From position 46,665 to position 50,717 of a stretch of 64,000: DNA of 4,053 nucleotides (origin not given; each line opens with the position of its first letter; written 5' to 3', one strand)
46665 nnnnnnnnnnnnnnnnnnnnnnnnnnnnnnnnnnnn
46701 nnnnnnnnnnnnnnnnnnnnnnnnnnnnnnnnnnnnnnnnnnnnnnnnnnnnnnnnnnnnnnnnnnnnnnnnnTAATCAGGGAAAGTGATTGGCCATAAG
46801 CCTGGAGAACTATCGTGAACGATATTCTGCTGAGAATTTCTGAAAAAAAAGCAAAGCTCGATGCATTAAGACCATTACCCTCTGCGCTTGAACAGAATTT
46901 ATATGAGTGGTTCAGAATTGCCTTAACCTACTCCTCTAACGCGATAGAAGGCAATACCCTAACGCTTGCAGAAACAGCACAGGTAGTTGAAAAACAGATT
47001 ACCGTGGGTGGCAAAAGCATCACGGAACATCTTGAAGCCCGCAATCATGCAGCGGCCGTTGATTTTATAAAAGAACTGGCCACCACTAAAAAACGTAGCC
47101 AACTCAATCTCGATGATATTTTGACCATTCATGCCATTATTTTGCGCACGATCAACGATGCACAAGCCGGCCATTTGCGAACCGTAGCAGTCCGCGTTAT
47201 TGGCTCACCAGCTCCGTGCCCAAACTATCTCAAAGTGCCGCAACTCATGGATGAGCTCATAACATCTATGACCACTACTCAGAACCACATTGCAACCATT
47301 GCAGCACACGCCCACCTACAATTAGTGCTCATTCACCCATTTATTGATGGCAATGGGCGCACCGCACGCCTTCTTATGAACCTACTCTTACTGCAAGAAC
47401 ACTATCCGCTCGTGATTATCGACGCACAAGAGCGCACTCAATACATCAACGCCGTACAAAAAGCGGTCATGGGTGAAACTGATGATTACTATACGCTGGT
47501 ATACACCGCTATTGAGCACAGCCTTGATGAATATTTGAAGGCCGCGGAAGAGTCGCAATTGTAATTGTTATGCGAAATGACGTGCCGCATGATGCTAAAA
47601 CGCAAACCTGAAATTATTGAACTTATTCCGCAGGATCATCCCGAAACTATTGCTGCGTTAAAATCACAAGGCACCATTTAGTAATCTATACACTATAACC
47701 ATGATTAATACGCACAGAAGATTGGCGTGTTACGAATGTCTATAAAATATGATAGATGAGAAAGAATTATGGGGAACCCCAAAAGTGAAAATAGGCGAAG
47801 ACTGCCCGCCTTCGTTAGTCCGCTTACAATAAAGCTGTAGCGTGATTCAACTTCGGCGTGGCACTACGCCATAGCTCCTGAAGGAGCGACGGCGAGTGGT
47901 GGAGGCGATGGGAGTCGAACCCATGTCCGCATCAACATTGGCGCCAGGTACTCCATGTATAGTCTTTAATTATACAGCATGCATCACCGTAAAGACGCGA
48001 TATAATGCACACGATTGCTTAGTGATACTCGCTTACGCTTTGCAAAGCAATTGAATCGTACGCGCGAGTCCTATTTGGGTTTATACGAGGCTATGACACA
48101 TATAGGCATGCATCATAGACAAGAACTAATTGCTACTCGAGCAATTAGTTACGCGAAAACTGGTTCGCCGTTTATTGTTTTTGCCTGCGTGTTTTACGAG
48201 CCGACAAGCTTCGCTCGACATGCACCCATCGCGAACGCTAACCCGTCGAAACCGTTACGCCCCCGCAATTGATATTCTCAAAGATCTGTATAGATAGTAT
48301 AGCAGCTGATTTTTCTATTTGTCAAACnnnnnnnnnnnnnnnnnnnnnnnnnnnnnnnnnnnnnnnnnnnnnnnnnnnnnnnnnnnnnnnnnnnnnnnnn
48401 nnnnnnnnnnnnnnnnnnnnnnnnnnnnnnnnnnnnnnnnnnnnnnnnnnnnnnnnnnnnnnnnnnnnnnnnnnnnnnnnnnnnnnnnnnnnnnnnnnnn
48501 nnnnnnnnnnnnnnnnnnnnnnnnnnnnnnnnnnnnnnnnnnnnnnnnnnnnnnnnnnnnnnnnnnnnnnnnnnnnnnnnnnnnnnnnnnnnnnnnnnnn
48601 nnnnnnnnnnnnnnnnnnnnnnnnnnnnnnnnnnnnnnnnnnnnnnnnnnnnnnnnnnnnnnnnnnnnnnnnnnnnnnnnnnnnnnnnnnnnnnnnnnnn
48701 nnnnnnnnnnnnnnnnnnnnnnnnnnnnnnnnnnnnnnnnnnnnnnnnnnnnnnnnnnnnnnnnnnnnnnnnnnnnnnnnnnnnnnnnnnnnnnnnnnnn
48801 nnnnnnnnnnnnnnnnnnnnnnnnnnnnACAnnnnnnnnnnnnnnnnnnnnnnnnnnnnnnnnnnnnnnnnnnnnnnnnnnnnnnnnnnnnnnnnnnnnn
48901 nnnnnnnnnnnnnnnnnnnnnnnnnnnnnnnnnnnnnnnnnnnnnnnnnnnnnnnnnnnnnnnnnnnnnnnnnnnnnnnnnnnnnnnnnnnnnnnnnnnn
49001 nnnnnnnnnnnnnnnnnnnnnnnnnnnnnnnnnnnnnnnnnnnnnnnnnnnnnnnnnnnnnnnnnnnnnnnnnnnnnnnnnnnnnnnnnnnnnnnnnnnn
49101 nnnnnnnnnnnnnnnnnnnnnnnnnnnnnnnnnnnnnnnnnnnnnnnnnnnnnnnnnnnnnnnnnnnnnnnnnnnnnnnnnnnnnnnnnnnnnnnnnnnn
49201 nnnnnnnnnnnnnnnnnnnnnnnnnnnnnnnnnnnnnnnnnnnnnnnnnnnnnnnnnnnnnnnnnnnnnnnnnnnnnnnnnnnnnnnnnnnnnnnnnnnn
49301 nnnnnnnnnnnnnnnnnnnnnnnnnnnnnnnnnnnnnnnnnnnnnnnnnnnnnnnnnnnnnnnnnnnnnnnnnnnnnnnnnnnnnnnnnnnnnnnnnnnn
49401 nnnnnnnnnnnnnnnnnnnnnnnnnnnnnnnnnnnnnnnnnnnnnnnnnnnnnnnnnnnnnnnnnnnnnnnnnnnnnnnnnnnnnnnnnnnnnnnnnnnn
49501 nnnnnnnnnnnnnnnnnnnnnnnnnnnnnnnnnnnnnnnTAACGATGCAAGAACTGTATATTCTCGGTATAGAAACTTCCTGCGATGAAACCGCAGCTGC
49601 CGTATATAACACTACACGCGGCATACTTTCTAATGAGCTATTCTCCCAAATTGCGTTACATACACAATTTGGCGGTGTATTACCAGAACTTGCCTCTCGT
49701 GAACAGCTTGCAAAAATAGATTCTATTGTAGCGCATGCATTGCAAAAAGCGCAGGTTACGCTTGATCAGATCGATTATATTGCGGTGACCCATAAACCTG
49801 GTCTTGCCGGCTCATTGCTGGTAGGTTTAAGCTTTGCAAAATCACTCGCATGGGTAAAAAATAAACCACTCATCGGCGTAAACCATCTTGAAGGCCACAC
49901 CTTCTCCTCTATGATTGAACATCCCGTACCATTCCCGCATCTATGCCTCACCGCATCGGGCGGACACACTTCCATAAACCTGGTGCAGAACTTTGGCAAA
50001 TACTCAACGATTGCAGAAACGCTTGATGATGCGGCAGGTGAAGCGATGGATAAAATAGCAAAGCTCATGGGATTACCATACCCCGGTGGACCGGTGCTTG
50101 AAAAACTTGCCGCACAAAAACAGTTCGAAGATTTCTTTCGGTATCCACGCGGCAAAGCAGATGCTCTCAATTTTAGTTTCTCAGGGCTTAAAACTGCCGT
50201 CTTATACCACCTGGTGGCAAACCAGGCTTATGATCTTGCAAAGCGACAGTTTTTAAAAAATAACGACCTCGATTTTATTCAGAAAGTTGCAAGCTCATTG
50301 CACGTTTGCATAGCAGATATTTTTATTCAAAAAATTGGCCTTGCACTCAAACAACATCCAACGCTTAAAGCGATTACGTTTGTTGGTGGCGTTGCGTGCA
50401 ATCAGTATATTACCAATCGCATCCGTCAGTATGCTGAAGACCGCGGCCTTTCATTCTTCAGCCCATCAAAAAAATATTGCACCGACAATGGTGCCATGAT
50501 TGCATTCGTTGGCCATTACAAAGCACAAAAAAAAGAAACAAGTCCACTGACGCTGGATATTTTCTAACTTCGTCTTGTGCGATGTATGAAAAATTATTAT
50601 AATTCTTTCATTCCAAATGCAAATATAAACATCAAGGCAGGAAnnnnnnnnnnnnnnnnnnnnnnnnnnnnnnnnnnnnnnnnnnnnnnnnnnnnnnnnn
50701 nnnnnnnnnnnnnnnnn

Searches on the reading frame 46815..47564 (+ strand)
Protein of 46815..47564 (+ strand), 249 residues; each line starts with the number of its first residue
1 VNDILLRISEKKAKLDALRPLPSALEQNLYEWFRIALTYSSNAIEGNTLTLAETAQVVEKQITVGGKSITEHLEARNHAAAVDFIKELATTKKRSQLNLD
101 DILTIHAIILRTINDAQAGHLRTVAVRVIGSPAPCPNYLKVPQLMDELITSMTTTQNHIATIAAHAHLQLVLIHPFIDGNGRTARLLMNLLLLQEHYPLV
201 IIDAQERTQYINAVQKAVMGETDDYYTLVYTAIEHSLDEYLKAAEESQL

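Call 18: search_protein_families(library=ncbifam, proteins=[window:46815-47564:+], max_evalue=0.00001)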
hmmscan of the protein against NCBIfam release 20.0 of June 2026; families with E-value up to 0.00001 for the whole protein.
window:46815-47564:+ (249 aa): 4 families
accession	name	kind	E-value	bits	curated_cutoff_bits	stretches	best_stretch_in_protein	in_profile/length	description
TIGR02613.1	mob_myst_B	hypoth_equivalog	4.9e-11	42.9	124.4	1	68-217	21-173/186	mobile mystery protein B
NF046029.1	ProtAdlyltaseNmFic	equivalog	9.7e-09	35.2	230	1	99-233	29-155/177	protein adenylyltransferase Fic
NF046030.1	ProtAdlyltaseSoFic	equivalog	1.5e-07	30.7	550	1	164-229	183-239/361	protein adenylyltransferase Fic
NF041381.1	XopAC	subfamily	1.1e-06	27.6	450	1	97-211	304-430/451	XopAC/AvrAC family type III secretion system effector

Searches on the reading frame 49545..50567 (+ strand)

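Call 18: search_protein_families(library=ncbifam, proteins=[window:49545-50567:+], max_evalue=0.00001)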
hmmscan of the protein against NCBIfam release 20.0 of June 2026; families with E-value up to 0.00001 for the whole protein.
window:49545-50567:+ (340 aa): 5 families
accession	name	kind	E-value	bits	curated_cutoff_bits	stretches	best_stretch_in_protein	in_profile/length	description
TIGR03723.1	T6A_TsaD_YgjD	equivalog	6.3e-111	370.5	296.1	1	6-327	1-313/314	tRNA (adenosine(37)-N6)-threonylcarbamoyltransferase complex transferase subunit TsaD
TIGR00329.1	gcp_kae1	subfamily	5e-94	315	207.8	1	7-320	1-305/305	tRNA (adenosine(37)-N6)-threonylcarbamoyltransferase complex transferase subunit TsaD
TIGR03722.2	arch_KAE1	equivalog_domain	4.1e-52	177.3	375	1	6-334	1-304/323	KEOPS complex N(6)-L-threonylcarbamoyladenine synthase Kae1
NF007174.0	PRK09605.1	equivalog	4.1e-49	167.5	447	1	5-333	2-305/535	bifunctional N(6)-L-threonylcarbamoyladenine synthase/serine/threonine protein kinase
TIGR03725.1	T6A_YeaZ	equivalog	7.1e-09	35.9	69.3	1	6-116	1-95/212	tRNA (adenosine(37)-N6)-threonylcarbamoyltransferase complex dimerization subunit type 1 TsaB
